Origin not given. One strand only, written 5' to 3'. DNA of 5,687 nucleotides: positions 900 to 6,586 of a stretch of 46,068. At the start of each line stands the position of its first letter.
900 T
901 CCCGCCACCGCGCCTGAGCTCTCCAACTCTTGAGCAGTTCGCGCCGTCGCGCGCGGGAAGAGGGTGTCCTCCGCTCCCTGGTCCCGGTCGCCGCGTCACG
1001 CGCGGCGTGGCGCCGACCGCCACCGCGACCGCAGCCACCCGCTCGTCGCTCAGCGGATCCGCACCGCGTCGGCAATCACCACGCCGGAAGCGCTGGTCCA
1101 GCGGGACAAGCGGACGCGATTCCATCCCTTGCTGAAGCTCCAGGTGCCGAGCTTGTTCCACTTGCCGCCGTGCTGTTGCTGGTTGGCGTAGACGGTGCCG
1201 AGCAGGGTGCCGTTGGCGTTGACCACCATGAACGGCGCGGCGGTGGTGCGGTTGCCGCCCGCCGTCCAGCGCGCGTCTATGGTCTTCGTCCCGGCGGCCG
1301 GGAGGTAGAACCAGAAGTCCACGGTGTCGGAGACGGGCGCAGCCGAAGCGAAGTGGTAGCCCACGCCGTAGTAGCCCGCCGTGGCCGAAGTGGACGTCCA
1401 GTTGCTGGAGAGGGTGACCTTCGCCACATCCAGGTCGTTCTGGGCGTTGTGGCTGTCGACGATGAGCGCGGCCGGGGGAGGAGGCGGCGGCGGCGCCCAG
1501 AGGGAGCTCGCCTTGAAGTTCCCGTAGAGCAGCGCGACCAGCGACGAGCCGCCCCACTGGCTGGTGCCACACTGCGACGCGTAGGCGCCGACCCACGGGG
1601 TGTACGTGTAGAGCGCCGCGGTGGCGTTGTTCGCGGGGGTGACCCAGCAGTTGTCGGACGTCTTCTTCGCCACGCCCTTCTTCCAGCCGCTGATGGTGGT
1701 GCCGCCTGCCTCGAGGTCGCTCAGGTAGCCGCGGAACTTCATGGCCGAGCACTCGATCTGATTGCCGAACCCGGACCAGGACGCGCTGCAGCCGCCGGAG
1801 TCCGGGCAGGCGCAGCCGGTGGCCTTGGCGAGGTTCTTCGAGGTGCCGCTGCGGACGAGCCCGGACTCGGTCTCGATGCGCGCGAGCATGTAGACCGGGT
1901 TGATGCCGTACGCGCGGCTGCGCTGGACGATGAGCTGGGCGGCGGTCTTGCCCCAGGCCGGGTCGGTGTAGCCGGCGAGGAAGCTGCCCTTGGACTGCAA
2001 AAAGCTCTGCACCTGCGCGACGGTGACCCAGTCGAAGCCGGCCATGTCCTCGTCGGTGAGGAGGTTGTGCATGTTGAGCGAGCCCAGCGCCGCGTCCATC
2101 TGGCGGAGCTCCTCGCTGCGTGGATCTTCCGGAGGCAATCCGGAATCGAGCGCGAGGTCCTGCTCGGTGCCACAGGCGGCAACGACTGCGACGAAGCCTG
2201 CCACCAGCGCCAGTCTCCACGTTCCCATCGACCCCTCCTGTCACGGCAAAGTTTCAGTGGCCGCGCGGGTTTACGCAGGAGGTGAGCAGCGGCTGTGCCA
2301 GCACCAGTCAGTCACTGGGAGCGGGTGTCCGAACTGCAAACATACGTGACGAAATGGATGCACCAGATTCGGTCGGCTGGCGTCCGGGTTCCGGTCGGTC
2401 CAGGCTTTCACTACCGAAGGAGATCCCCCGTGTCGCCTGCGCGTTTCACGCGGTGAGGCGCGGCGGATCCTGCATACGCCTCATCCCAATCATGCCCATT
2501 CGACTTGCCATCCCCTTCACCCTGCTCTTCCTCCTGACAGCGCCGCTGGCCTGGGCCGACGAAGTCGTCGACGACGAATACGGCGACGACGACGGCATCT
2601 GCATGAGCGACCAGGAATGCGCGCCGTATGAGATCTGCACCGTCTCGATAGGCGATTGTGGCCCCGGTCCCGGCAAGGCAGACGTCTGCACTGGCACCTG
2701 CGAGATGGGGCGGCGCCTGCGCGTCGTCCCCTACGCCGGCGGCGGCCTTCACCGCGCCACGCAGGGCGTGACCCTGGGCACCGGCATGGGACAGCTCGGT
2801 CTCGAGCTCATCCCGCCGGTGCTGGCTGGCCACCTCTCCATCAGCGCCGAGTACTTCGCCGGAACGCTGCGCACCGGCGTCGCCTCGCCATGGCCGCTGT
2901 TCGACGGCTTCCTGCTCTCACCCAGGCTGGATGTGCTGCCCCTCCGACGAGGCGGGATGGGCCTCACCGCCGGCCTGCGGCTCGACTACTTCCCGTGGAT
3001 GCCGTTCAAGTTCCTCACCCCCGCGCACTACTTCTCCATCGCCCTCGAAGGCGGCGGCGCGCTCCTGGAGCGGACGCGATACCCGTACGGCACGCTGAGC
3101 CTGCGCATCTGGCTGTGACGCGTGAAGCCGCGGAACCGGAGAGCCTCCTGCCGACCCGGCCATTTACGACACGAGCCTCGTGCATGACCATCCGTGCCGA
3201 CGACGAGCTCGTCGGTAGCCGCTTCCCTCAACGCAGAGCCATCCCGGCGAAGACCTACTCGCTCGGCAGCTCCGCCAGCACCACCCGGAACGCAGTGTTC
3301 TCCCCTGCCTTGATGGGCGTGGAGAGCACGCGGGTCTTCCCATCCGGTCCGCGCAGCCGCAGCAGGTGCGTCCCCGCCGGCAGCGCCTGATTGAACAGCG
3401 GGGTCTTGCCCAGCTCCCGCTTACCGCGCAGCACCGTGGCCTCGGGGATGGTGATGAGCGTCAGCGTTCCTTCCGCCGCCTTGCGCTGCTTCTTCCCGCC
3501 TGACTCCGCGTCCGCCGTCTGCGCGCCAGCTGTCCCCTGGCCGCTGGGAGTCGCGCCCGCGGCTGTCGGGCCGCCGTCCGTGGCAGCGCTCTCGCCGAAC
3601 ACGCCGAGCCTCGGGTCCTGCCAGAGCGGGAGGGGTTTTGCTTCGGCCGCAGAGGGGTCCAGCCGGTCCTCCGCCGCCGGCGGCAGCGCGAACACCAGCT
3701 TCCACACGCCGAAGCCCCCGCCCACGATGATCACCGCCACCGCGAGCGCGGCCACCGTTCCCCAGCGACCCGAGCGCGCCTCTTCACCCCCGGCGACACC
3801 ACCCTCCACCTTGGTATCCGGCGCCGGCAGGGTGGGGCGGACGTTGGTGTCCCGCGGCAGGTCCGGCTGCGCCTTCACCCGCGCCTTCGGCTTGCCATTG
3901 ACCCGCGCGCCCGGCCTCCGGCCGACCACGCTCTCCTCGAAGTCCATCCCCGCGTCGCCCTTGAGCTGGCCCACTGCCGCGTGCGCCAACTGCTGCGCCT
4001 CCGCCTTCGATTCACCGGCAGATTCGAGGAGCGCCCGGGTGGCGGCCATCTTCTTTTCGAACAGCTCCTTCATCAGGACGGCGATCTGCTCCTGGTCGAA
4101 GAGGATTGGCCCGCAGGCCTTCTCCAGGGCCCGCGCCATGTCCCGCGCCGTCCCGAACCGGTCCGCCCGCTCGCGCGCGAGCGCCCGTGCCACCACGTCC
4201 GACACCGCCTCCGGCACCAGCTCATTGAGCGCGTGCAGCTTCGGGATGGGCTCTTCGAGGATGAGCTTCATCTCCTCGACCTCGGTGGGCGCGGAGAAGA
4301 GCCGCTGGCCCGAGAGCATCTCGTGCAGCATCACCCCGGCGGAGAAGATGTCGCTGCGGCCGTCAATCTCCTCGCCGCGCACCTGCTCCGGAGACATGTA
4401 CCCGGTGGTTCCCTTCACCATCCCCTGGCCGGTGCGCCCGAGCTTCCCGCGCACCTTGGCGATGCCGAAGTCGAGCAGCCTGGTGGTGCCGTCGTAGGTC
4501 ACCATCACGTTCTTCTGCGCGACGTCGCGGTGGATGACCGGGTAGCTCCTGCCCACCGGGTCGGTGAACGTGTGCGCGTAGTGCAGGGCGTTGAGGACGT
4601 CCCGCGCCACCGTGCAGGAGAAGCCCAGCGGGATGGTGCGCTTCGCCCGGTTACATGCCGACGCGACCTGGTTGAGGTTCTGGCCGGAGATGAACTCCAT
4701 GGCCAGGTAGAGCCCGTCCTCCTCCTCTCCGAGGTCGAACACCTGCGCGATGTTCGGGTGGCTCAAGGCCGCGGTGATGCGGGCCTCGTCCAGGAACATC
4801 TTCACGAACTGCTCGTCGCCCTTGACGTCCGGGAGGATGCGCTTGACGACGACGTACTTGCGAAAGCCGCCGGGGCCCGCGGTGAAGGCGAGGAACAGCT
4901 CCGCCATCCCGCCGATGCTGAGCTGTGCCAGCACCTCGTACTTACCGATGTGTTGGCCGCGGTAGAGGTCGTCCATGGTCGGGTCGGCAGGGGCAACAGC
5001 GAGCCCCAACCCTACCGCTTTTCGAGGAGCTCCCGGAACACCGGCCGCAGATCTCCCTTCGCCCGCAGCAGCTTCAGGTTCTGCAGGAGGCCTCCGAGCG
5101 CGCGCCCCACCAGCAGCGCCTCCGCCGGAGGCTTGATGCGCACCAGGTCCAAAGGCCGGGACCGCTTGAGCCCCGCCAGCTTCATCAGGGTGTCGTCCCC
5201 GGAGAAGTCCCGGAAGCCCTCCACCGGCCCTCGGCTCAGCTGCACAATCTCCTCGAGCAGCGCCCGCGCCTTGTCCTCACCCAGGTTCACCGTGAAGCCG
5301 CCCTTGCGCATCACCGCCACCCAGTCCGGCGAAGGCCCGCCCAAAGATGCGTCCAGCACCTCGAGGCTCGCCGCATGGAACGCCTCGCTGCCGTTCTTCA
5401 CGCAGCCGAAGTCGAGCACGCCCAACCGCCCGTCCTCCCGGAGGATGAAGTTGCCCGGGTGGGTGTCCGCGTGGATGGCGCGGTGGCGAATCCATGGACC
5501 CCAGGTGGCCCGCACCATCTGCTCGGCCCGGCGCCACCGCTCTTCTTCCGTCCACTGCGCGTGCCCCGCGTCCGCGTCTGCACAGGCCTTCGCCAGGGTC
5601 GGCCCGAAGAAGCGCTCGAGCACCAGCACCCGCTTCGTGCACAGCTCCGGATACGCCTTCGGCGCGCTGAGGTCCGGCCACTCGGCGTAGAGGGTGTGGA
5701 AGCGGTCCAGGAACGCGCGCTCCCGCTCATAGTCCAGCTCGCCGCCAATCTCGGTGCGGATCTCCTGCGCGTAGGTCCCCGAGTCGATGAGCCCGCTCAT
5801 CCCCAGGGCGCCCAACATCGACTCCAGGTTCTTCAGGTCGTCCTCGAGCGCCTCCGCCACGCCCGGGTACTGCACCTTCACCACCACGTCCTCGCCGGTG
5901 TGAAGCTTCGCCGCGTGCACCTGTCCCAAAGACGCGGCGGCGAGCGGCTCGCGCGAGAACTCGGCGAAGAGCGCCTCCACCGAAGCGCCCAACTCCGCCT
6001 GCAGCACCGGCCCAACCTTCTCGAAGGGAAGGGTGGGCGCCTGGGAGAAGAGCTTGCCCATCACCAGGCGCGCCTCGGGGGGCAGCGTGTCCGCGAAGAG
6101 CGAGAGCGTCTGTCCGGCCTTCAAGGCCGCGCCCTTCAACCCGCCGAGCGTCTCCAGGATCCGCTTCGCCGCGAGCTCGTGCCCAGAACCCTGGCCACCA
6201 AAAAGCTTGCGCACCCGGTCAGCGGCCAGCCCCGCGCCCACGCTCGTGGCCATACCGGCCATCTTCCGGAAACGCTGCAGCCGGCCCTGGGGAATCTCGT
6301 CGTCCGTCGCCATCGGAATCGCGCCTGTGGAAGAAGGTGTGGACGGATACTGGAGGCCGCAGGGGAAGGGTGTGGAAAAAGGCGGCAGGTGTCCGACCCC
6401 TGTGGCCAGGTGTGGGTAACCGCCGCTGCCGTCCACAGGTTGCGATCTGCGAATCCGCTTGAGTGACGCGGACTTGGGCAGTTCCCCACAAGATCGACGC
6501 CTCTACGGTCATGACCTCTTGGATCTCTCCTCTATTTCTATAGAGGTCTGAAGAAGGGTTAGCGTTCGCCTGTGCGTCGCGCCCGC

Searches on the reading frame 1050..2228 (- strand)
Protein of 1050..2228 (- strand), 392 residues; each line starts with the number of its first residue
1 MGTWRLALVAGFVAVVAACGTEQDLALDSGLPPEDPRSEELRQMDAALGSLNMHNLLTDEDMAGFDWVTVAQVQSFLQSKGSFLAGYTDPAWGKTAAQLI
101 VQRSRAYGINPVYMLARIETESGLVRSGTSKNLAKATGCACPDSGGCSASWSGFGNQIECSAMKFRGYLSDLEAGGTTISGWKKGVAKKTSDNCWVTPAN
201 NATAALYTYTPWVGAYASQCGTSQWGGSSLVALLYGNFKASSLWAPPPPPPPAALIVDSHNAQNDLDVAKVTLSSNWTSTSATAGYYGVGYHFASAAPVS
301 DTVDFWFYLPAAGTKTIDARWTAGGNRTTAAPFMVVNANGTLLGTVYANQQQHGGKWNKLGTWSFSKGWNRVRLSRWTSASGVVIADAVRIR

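Call 50: search_protein_families(library=pfam, proteins=[window:1050-2228:-], max_evalue=0.0001)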
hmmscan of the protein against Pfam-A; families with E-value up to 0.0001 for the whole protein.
window:1050-2228:- (392 aa): 1 family
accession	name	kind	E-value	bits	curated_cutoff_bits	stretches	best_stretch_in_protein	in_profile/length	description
PF25275.1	Golvesin_C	-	7.6e-27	94.4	31.6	1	267-391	7-130/132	Golvesin C-terminal domain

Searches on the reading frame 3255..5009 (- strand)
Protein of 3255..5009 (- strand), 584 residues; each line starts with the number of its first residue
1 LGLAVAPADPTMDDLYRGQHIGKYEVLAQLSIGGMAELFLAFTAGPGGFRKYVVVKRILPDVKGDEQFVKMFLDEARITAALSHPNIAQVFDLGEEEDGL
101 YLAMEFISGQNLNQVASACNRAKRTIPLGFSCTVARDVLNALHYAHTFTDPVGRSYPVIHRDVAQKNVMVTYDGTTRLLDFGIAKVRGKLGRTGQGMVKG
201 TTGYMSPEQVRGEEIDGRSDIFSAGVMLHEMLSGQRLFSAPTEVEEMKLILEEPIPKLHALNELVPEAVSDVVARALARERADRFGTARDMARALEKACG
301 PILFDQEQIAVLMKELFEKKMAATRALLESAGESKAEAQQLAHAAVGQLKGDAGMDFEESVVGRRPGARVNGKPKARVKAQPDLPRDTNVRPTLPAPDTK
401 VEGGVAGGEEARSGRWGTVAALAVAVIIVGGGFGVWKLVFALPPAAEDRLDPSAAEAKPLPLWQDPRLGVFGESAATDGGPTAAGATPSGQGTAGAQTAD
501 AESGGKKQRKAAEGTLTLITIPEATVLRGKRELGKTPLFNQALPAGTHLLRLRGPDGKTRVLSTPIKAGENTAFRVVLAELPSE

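Call 50: search_protein_families(library=pfam, proteins=[window:3255-5009:-], max_evalue=0.0001)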
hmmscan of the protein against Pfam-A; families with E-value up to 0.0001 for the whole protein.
window:3255-5009:- (584 aa): 2 families
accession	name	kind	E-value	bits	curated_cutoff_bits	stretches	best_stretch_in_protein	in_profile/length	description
PF00069.31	Pkinase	-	1.3e-34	120.2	31.7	1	50-287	24-254/263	Protein kinase domain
PF07714.23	PK_Tyr_Ser-Thr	-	5.3e-22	78.8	23.1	1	50-284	28-248/258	Protein tyrosine and serine/threonine kinase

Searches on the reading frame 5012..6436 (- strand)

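Call 50: search_protein_families(library=pfam, proteins=[window:5012-6436:-], max_evalue=0.0001)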
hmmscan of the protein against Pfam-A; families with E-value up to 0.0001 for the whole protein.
window:5012-6436:- (474 aa): 2 families
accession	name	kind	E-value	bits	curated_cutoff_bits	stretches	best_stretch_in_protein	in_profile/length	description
PF03109.22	ABC1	-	4.2e-54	183.7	22.9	1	128-361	1-229/244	ABC1 atypical kinase-like domain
PF01636.29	APH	-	1.8e-09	38.2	23.2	1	237-350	91-201/239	Phosphotransferase enzyme family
